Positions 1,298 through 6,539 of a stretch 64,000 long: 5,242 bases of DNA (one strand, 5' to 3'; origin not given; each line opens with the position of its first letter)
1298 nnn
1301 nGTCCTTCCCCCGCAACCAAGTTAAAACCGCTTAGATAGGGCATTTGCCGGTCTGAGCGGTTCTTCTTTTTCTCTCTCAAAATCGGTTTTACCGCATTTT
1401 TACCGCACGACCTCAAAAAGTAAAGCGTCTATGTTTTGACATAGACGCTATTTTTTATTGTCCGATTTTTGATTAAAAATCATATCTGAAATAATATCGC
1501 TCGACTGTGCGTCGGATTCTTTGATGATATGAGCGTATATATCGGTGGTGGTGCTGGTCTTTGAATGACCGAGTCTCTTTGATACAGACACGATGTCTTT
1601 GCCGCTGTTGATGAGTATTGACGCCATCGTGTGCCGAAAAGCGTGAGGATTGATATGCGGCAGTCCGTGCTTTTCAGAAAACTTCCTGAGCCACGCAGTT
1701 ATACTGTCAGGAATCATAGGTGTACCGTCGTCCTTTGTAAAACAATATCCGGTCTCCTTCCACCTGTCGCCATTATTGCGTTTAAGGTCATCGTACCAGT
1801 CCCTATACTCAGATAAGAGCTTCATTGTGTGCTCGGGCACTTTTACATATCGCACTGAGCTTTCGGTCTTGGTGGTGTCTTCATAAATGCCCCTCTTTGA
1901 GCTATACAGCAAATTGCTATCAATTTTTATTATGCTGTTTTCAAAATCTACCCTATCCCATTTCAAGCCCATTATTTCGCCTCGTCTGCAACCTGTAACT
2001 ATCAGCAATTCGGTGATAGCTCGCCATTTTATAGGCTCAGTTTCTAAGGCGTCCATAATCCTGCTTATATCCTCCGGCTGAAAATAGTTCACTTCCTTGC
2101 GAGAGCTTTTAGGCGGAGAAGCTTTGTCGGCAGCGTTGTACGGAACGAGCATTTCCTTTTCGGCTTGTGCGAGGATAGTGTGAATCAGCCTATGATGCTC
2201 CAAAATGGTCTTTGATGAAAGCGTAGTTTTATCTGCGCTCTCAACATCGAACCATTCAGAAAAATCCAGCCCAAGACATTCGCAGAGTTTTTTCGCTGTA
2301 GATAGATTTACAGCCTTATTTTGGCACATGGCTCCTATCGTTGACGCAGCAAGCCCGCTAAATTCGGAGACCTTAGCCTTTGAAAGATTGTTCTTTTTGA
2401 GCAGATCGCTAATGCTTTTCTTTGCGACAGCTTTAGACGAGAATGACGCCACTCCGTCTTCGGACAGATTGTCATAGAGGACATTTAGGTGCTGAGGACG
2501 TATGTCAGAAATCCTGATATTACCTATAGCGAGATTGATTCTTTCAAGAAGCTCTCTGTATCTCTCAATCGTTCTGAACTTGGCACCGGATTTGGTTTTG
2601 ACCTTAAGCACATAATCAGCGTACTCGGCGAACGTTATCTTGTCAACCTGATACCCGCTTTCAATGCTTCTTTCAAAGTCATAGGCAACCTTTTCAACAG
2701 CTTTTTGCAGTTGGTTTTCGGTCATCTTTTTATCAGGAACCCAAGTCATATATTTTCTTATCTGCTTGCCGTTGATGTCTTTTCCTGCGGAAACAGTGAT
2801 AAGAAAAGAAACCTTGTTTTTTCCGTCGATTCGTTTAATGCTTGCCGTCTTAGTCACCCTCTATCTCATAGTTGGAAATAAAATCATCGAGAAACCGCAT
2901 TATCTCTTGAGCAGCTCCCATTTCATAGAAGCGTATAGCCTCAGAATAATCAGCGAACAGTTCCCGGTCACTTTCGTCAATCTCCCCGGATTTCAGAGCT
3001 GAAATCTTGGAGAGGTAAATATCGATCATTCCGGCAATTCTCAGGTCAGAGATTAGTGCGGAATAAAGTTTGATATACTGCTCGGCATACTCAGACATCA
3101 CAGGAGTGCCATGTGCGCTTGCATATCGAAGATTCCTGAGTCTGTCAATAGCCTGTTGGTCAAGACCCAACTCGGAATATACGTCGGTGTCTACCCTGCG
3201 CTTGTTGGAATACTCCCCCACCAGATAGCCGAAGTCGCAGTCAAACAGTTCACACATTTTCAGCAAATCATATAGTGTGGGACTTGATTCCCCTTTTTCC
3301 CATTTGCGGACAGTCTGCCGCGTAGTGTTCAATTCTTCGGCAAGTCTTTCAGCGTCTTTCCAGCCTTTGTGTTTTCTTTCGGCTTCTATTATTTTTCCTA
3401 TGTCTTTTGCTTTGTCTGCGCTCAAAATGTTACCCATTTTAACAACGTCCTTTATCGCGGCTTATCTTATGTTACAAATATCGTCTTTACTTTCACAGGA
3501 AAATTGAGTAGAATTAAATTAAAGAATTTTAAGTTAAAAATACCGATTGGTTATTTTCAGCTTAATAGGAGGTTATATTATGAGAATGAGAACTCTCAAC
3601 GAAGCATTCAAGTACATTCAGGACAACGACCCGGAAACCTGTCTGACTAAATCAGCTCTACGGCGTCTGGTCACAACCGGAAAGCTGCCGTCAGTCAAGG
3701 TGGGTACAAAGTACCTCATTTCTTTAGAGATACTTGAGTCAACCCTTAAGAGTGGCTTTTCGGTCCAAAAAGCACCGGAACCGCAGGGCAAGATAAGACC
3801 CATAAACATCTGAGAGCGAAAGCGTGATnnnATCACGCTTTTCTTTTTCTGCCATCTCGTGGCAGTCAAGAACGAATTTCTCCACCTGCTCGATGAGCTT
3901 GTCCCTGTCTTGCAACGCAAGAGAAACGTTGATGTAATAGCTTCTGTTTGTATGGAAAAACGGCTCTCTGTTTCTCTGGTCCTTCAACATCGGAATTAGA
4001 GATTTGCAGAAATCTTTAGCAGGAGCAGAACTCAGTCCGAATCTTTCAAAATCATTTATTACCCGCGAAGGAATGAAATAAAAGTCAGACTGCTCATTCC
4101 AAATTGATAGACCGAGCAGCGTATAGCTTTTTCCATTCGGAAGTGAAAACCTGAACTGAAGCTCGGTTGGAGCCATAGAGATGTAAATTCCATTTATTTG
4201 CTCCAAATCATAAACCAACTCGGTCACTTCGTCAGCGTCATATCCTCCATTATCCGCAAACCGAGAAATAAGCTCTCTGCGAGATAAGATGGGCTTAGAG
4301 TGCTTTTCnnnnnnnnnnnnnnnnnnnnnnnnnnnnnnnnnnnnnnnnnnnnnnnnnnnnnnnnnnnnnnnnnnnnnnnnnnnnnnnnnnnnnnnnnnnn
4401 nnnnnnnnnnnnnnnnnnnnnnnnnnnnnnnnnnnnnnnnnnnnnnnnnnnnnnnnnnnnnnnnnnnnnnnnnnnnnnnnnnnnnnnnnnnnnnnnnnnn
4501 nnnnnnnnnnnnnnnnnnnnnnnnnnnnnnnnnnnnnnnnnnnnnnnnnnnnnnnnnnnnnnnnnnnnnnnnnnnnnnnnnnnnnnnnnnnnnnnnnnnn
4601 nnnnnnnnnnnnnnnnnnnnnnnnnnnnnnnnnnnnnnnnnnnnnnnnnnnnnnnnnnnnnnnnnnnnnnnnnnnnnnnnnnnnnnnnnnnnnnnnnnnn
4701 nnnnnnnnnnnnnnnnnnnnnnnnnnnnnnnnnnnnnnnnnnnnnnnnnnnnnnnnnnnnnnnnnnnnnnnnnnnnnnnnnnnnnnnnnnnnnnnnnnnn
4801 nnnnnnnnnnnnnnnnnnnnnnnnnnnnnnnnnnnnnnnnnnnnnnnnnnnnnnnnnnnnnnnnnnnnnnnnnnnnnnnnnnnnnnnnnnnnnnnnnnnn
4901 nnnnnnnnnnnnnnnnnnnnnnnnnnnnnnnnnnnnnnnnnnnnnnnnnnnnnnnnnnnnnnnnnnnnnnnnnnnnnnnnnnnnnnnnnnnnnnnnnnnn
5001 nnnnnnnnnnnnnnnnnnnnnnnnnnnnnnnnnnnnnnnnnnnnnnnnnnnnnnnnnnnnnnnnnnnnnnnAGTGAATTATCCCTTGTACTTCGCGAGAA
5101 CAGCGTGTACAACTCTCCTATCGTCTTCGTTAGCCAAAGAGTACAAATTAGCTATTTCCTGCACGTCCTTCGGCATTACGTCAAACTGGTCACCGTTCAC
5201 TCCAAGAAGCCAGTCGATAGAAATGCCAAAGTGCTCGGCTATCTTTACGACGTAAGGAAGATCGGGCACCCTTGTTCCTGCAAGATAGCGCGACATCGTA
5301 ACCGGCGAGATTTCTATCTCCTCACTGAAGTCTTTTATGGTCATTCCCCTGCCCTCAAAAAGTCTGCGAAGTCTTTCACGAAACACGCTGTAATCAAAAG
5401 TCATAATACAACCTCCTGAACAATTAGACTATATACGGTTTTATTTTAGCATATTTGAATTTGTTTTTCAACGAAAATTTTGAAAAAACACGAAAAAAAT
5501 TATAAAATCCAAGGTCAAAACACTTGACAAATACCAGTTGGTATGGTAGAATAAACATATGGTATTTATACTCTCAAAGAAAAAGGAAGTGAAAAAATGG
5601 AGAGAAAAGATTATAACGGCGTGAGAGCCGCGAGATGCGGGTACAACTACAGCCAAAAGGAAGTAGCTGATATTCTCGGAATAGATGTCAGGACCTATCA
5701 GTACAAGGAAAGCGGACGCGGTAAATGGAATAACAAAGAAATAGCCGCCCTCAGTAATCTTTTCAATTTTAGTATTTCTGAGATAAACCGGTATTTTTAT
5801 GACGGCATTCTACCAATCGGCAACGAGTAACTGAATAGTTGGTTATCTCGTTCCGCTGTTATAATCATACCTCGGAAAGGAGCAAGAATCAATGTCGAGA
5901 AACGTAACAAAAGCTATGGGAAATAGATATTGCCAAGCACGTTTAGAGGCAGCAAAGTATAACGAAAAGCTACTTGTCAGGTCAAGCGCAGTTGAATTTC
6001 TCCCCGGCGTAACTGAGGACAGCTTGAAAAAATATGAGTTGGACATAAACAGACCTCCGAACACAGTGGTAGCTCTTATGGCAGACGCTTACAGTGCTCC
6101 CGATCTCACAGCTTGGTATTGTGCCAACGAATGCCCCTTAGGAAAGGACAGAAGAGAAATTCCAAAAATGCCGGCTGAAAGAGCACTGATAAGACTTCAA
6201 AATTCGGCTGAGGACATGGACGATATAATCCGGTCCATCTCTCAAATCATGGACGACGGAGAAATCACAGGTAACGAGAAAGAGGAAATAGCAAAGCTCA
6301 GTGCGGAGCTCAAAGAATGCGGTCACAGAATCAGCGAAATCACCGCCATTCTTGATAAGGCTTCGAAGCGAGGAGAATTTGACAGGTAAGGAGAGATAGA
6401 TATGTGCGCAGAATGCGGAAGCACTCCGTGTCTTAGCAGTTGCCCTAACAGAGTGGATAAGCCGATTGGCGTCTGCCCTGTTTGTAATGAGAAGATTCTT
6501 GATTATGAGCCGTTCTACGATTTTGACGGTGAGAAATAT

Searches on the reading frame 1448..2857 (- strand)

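Call 50: search_protein_families(library=phrogs, proteins=[window:1448-2857:-], max_evalue=0.001)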
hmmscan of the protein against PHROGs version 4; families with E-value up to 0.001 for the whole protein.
window:1448-2857:- (469 aa): 8 families
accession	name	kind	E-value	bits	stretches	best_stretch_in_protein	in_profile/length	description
phrog_1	-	integration and excision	3.2e-63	215.9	2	197-464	210-455/611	integrase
phrog_216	-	integration and excision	1.8e-36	126.7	1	221-454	18-234/301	integrase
phrog_7685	-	integration and excision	8.7e-15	55.9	1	329-459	122-238/240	integrase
phrog_37709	-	unknown function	9e-07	29.9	1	215-313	18-112/116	-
phrog_34557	-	integration and excision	4.9e-06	27.4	1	284-454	6-176/183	integrase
phrog_7269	-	integration and excision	0.00013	22.8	1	390-447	17-72/89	integrase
phrog_23271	-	unknown function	0.00027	21.8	1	401-443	8-49/67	-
phrog_8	-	transcription regulation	0.00028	21.4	1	144-242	162-247/346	transcriptional regulator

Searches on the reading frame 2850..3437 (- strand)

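Call 50: search_protein_families(library=phrogs, proteins=[window:2850-3437:-], max_evalue=0.001)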
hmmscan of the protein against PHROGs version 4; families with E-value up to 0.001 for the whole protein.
window:2850-3437:- (195 aa): 12 families
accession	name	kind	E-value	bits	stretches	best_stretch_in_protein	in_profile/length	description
phrog_8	-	transcription regulation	1.5e-11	45.3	1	11-99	75-235/346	transcriptional regulator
phrog_3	-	transcription regulation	1.1e-10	42.9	1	9-111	85-174/430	transcriptional repressor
phrog_2967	-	transcription regulation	4.2e-09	37.3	1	10-88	8-89/225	transcriptional regulator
phrog_4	-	transcription regulation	6.1e-09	36.3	1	11-102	135-205/400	transcriptional repressor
phrog_2439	-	transcription regulation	6.1e-08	32.9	1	13-80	8-74/367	transcriptional regulator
phrog_1373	-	transcription regulation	2.1e-07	32.1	1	10-83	61-133/166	transcriptional regulator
phrog_4836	-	transcription regulation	2.2e-07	31.6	1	9-99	72-147/194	CII-like regulator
phrog_638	-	transcription regulation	3.3e-07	31.3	1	12-68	3-59/145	transcriptional regulator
phrog_5823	-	transcription regulation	3.2e-05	24.2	1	9-101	3-95/404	transcriptional regulator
phrog_4739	-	unknown function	0.00022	21.9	1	4-81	59-135/167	-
phrog_2104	-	unknown function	0.00037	21.7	1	17-54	44-80/103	-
phrog_2328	-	transcription regulation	0.00052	20.8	1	11-73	14-75/128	transcriptional repressor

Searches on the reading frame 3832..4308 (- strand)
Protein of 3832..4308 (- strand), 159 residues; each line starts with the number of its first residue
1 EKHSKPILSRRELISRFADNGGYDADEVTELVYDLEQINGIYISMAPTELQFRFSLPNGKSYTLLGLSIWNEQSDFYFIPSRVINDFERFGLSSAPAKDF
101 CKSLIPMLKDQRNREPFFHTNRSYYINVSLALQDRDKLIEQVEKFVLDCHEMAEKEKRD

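Call 67: predict_structure(alignment_id=A2)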
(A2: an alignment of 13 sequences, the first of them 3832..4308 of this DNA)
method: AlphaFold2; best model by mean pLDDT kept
length: 159 residues; sequences in the alignment: 13
mean_pLDDT: 86.4   pTM: 0.82
mean pLDDT of the five models: 86.4, 86.3, 86.0, 85.7, 85.3
residues with pLDDT >= 90: 81; 70-90: 59; 50-70: 16; < 50: 3
segments of 3 or more residues with pLDDT < 50: 1-3
pLDDT, mean of each block of 10 residues (from residue 1): 67 96 97 96 92 88 92 88 81 86 86 59 86 96 93 78
secondary structure, 60 per line:
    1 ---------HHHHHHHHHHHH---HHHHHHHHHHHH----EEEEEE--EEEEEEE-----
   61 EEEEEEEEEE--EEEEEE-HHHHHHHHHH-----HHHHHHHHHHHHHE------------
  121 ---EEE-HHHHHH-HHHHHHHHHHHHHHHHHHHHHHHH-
elements in order: H10-21 H25-36 E41-46 E49-55 E61-70 E73-78 H80-89 H95-107 E124-126 H128-133 H135-158

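Call 72: fold_search(model_id=the predicted structure, library=pdb)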
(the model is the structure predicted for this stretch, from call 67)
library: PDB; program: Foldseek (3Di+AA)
matches with E <= 10: 212; with E <= 0.001: 0
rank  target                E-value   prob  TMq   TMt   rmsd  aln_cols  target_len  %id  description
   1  8vl4_MODEL_1_A        6.4e-02  0.54  0.25  0.34   9.3       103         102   14  Solution NMR Structure of de novo design protein 312 parent (released 2024-08-07)
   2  2a1v                  2.5e-01  0.69  0.39  0.43   8.6       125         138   10  Crystal structure of Deinococcus radiodurans protein DR2400, Pfam domain DUF419 (released 2005-07-26)
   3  4ye7_B                7.8e-01  0.06  0.15  0.20  12.1       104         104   12  N-terminal domain of Orf22, a Cydia pomonella granulovirus envelope protein (released 2016-03-09)
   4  2fm8_A                9.9e-01  0.07  0.22  0.25  11.3       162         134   10  Crystal Structure of the Salmonella Secretion Chaperone InvB in Complex with SipA (released 2006-03-21)
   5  2z5d_B                1.1e+00  0.06  0.23  0.24  14.4       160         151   12  Human ubiquitin-conjugating enzyme E2 H (released 2007-10-09)
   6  2fki_MODEL_1_A        1.3e+00  0.38  0.42  0.54   8.0       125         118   10  NMR Structure of Protein yjbR from Escherichia coli; Northeast Structural Genomics Consortium Target ER226 (released 2006-02-28)
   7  5wi2_A                1.3e+00  0.21  0.23  0.36   4.4        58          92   10  Crystal structure of the KA1 domain from human Chk1 (released 2017-10-04)
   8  2v8q_A                1.3e+00  0.21  0.21  0.30   4.4        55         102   16  Crystal structure of the regulatory fragment of mammalian AMPK in complexes with AMP (released 2007-09-25)
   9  9jb5_A                1.6e+00  0.13  0.24  0.30   9.4        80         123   14  Crystal structure of Arabidopsis theliana FRATAXIN HOMOLOG (released 2025-01-01)
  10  2oap_1                1.7e+00  0.02  0.17  0.08  15.3       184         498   10  Crystal structure of the archaeal secretion ATPase GspE in complex with AMP-PNP (released 2007-02-13)
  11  6nzu_I                1.9e+00  0.13  0.24  0.30   7.0        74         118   16  Structure of the human frataxin-bound iron-sulfur cluster assembly complex (released 2019-05-22)
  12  6rmd_D                2.0e+00  0.02  0.16  0.10  17.2       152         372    9  Structure of ATP bound Plasmodium falciparum IMP-nucleotidase (released 2020-07-15)
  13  4n0b_A                2.3e+00  0.13  0.30  0.12   9.4       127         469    9  Crystal structure of Bacillus subtilis GabR, an autorepressor and transcriptional activator of GabT (released 2013-10-30)
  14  4qrl                  2.4e+00  0.07  0.18  0.24   7.1        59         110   12  Crystal structure of a lipocalin-like protein (BACUNI_01346) from Bacteroides uniformis ATCC 8492 at 1.79 A resolution (released 2014-08-27)
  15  6fco_D                2.6e+00  0.14  0.25  0.33   7.6        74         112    9  Structural and functional characterisation of Frataxin (FXN) like protein from Chaetomium thermophilum (released 2019-01-23)
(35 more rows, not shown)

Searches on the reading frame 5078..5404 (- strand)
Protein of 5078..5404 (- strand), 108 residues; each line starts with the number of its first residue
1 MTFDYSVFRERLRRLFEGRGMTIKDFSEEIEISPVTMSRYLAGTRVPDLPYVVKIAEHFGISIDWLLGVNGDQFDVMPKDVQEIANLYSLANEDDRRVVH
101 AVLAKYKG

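Call 50: search_protein_families(library=phrogs, proteins=[window:5078-5404:-], max_evalue=0.001)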
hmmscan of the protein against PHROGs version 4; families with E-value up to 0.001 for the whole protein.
window:5078-5404:- (108 aa): 11 families
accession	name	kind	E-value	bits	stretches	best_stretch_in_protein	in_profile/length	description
phrog_8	-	transcription regulation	1.4e-16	61.9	1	8-79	162-228/346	transcriptional regulator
phrog_4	-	transcription regulation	3e-13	50.5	1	8-89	137-205/400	transcriptional repressor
phrog_3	-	transcription regulation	4.3e-12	47.5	1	6-79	87-158/430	transcriptional repressor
phrog_2967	-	transcription regulation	3.5e-11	44.1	1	8-88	11-87/225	transcriptional regulator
phrog_2328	-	transcription regulation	4.2e-10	40.5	1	8-71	16-79/128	transcriptional repressor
phrog_1373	-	transcription regulation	1.5e-08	35.8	1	9-71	65-127/166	transcriptional regulator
phrog_3037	-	transcription regulation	1.6e-08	35.6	1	7-78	26-86/189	transcriptional repressor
phrog_2439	-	transcription regulation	6.9e-08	32.8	1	9-68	9-68/367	transcriptional regulator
phrog_925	-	DNA, RNA and nucleotide metabolism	0.00025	21.7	1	8-44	5-41/67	HTH DNA binding protein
phrog_34939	-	unknown function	0.00029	21.6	1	6-70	8-73/280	-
phrog_1994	-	DNA, RNA and nucleotide metabolism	0.00074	20.5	1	10-94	2-87/170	DNA binding protein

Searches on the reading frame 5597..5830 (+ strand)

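Call 50: search_protein_families(library=phrogs, proteins=[window:5597-5830:+], max_evalue=0.001)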
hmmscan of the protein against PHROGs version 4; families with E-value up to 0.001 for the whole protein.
window:5597-5830:+ (77 aa): 4 families
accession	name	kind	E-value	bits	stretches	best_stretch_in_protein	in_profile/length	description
phrog_3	-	transcription regulation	3.9e-07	31.2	1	2-65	86-147/430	transcriptional repressor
phrog_2328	-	transcription regulation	8.6e-05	23.3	1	11-60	22-71/128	transcriptional repressor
phrog_4583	-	transcription regulation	0.00018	22.4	1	16-62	22-68/81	transcriptional repressor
phrog_955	-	DNA, RNA and nucleotide metabolism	0.00093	20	1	9-44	29-64/142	HTH DNA binding protein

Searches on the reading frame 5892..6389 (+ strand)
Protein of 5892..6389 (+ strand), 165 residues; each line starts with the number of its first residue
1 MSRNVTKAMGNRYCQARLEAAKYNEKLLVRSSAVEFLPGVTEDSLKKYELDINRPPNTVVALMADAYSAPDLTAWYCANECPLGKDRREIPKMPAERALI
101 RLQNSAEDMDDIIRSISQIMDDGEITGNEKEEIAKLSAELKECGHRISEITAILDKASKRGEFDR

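Call 50: search_protein_families(library=phrogs, proteins=[window:5892-6389:+], max_evalue=0.001)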
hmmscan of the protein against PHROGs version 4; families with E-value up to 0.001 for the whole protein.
window:5892-6389:+ (165 aa): 1 family
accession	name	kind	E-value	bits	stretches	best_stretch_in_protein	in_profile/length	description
phrog_6499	-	transcription regulation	9.6e-33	113.8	1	4-156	2-154/157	transcriptional regulator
